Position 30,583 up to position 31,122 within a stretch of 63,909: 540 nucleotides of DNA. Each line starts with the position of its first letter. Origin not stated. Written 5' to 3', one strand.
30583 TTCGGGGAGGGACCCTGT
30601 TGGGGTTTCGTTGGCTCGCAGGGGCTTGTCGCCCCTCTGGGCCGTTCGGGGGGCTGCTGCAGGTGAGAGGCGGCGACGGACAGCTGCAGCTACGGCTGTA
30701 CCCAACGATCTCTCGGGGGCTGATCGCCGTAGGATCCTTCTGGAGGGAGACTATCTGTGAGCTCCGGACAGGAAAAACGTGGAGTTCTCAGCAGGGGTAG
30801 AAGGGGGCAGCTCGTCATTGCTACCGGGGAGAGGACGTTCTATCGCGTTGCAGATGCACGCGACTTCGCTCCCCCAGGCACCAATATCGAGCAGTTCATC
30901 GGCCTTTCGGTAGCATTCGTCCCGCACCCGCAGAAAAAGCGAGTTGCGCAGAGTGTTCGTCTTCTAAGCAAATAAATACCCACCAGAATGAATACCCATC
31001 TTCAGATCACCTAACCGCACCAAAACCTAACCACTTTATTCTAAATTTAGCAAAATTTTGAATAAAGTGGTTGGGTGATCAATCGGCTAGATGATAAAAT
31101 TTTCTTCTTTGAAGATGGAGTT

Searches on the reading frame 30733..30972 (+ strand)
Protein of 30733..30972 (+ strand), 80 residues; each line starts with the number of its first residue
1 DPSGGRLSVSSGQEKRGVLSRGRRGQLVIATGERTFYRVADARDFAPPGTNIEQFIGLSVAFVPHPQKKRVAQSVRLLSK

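Call 20: find_homologous_proteins(query=window:30757-30972:+, max_evalue=10)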
Query window:30757-30972:+ (72 aa): 1 proteins with E <= 10 among 1 candidates.
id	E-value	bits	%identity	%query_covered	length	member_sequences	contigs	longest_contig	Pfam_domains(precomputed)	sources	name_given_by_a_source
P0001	1.5e-38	147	99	100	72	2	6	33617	-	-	-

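Call 39: search_protein_families(library=pfam, max_evalue=0.1, proteins=[window:30757-30972:+])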
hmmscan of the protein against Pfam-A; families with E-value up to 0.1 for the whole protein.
seq(72 aa): 0 families

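Call 43: find_related_loci(query=window:30757-30972:+, collection=metagenome_contigs, flank=3000)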
Query window:30757-30972:+ (72 aa) in metagenome_contigs; peptide patterns used: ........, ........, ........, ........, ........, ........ (x = any residue, [..] = any of these).
598 stretches matched a pattern (row limit reached: there are more); 1 encode a relative of the query (tblastn E <= 1e-3); 1 distinct loci.
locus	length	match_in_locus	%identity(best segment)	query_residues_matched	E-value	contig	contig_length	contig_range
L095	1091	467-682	99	1-72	2e-48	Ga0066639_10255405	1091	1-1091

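Call 50: predict_structure(protein=window:30757-30972:+)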
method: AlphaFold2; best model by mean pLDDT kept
length: 72 residues; sequences in the alignment: 1
mean_pLDDT: 51.5   pTM: 0.34
mean pLDDT of the five models: 51.5, 46.4, 43.2, 41.0, 40.3
residues with pLDDT >= 90: 0; 70-90: 5; 50-70: 30; < 50: 37
segments of 3 or more residues with pLDDT < 50: 1-14, 52-72
pLDDT, mean of each block of 10 residues (from residue 1): 42 54 52 67 66 43 40 37
secondary structure, 60 per line:
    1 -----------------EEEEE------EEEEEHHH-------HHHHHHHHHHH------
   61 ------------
elements in order: E18-22 E29-33 H44-54

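Call 54: search_protein_representatives(protein=window:30757-30972:+)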
Query: 72 residues. Proteins with E-value up to 0.001 (for the whole library): 3; up to 1e-10: 1; up to 1e-30: 1. The best 3 are listed.
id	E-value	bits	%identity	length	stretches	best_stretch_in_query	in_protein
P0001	4.6e-39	146.6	100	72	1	2-72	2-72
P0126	1.9e-07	46.8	44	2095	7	16-39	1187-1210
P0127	7.0e-06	41.9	43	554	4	31-55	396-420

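Call 65: search_dna_similar(query=window:30733-30972:+, collection=phages, mode=protein, max_evalue=0.1, max_rows=8)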
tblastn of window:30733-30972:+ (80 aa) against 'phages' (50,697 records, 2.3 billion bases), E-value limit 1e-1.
No match.

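Call 95: search_solved_structures(query=window:30757-30972:+, max_evalue=1)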
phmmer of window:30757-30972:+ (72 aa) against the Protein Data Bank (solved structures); distinct sequences matched with E-value up to 1: 0.

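Call 96: search_protein_families(library=phrogs, max_evalue=0.01, proteins=[window:30757-30972:+])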
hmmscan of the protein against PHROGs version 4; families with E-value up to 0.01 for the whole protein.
window:30757-30972:+ (72 aa): 0 families

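Call 97: search_protein_families(library=padloc, max_evalue=0.01, proteins=[window:30757-30972:+])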
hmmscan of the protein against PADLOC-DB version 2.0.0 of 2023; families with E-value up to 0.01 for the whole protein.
window:30757-30972:+ (72 aa): 0 families
